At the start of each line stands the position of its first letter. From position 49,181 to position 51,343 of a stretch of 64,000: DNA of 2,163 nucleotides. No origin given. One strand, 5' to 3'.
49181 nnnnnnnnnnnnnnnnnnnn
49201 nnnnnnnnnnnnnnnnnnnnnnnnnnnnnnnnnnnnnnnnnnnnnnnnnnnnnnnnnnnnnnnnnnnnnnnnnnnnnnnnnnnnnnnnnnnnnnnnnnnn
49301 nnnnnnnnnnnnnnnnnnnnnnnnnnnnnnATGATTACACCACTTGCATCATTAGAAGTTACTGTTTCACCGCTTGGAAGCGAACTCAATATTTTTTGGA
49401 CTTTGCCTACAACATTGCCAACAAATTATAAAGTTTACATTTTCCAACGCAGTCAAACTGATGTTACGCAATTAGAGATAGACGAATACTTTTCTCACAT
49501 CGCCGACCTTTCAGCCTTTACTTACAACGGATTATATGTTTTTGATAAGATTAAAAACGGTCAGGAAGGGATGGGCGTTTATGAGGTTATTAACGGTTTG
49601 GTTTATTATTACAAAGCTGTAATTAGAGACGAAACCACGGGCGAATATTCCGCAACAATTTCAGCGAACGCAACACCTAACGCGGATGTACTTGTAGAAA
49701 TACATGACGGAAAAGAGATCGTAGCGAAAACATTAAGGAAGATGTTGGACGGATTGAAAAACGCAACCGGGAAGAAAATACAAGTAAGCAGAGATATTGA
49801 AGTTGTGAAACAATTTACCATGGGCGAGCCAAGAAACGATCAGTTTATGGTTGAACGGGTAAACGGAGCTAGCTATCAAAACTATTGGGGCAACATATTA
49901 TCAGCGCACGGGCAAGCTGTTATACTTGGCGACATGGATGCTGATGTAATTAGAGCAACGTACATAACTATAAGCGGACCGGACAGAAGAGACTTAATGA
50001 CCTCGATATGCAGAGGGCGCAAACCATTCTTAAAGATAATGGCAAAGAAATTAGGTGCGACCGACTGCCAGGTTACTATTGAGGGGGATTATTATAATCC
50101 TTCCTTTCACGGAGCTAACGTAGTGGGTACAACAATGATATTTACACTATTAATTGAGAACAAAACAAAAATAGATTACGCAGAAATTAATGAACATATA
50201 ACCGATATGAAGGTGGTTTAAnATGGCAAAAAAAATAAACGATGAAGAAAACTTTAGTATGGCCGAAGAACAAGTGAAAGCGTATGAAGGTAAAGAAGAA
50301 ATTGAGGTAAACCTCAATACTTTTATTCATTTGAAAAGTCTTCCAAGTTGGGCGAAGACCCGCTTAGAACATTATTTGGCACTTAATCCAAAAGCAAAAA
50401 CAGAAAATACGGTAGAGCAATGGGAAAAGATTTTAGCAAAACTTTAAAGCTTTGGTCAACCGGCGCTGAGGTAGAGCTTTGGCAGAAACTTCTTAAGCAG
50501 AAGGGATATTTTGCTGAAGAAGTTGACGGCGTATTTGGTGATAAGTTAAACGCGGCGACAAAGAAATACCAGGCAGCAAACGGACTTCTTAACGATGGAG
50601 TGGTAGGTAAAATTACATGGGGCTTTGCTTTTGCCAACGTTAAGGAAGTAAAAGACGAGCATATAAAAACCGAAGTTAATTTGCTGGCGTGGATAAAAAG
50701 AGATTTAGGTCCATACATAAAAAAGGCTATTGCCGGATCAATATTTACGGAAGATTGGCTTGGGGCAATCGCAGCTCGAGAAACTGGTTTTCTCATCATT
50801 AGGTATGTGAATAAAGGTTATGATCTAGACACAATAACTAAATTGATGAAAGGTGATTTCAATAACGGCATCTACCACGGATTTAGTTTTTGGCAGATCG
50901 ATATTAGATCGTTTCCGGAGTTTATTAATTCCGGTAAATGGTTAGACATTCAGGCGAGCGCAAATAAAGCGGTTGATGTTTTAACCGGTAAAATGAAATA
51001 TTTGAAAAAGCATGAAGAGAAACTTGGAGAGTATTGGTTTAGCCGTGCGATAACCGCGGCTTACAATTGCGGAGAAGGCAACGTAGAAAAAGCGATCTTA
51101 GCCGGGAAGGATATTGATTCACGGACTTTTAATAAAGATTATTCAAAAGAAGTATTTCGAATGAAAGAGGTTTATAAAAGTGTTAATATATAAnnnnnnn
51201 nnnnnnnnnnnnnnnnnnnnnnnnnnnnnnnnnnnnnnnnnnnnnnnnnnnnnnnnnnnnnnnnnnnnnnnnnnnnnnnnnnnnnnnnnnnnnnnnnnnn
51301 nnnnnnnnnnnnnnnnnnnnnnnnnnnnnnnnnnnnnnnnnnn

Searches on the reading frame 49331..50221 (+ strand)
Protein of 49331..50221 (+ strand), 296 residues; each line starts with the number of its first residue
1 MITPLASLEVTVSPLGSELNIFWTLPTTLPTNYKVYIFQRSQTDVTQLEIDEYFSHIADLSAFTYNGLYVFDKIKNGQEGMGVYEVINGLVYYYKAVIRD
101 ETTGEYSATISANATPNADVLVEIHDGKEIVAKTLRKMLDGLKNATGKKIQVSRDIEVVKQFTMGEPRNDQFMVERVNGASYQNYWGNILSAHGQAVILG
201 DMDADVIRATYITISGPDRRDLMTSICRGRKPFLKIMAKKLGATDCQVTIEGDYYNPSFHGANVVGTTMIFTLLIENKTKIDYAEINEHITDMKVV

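Call 7: search_protein_families(library=pfam, proteins=[window:49331-50221:+], max_evalue=1)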
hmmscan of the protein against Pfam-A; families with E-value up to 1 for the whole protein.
window:49331-50221:+ (296 aa): 0 families

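Call 8: search_protein_families(library=phrogs, proteins=[window:49331-50221:+], max_evalue=0.1)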
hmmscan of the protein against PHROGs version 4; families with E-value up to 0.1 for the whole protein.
window:49331-50221:+ (296 aa): 1 family
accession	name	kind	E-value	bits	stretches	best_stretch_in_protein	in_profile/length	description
phrog_21787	-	unknown function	0.062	13.5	1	114-155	163-206/278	-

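Call 35: find_related_loci(query=window:49331-50221:+, collection=metagenome_contigs, flank=5000)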
Query window:49331-50221:+ (296 aa) in metagenome_contigs; peptide patterns used: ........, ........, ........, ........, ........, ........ (x = any residue, [..] = any of these).
345 stretches matched a pattern; 7 encode a relative of the query (tblastn E <= 1e-3); 7 distinct loci.
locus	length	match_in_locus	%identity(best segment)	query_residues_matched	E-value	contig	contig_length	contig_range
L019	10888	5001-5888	94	1-296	0e+0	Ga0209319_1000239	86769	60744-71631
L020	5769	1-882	94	3-296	0e+0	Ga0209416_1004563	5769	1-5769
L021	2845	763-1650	92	1-296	0e+0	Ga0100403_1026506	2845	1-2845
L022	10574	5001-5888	84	1-296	1e-175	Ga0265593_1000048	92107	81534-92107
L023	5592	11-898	84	1-296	3e-178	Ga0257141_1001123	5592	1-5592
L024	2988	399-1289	51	1-295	2e-103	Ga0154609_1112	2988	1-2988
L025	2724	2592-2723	93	1-44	1e-22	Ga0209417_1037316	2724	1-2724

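Call 121: search_protein_families(library=pfam, proteins=[L025:886-1902:+, L025:2099-2440:+], max_evalue=0.05)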
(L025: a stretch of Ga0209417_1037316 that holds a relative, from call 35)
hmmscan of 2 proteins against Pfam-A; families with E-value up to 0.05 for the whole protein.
L025:886-1902:+ (339 aa): 1 family
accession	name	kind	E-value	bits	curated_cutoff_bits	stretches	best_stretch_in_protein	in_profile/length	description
PF21559.3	Reb1_MybAD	-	0.03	15.2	27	0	200-239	10-48/68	DNA-binding protein reb1, Myb-associated domain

L025:2099-2440:+ (114 aa): 0 families

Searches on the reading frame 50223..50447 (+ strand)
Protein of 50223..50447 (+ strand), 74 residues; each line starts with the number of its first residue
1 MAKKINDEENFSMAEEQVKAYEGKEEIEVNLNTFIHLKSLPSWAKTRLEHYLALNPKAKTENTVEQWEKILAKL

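Call 7: search_protein_families(library=pfam, proteins=[window:50223-50447:+], max_evalue=1)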
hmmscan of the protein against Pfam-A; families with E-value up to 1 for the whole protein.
window:50223-50447:+ (74 aa): 1 family
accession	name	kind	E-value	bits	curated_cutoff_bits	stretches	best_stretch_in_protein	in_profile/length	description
PF19098.6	DUF5785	-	0.087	13.7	23.5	1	1-39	23-61/98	Family of unknown function (DUF5785)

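Call 8: search_protein_families(library=phrogs, proteins=[window:50223-50447:+], max_evalue=0.1)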
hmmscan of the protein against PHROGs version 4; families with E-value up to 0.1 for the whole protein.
window:50223-50447:+ (74 aa): 0 families

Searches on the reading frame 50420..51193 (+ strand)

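Call 7: search_protein_families(library=pfam, proteins=[window:50420-51193:+], max_evalue=1)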
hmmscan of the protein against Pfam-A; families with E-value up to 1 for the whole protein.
window:50420-51193:+ (257 aa): 3 families
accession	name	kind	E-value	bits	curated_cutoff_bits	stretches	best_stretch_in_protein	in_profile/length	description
PF01471.23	PG_binding_1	-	3.6e-12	46.7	23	1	14-67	1-54/57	Putative peptidoglycan binding domain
PF01464.25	SLT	-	0.0023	17.9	21.3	1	192-230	73-109/117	Transglycosylase SLT domain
PF08823.16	PG_binding_2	-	0.077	13.7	21.1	1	13-55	13-55/74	Putative peptidoglycan binding domain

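Call 8: search_protein_families(library=phrogs, proteins=[window:50420-51193:+], max_evalue=0.1)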
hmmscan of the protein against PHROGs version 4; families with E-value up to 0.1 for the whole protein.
window:50420-51193:+ (257 aa): 9 families
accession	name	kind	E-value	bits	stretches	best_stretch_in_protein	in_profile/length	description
phrog_1493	-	lysis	2e-12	48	1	13-82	245-317/394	endolysin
phrog_2649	-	lysis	7.9e-12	46.6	1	6-77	172-242/261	endolysin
phrog_1224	-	head and packaging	5.7e-08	33.4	1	7-69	2-63/438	endolysin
phrog_17214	-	lysis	0.00045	21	1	9-67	245-309/322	endolysin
phrog_1512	-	lysis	0.00085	20.4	1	7-81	175-252/314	endolysin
phrog_35653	-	tail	0.0017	17.5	1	57-123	481-543/744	tail fiber protein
phrog_102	-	lysis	0.0091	16.5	1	11-63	13-71/369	endolysin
phrog_16428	-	lysis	0.032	13.9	1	32-66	480-514/520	endolysin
phrog_9589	-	lysis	0.065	14.1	1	8-55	202-251/281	endolysin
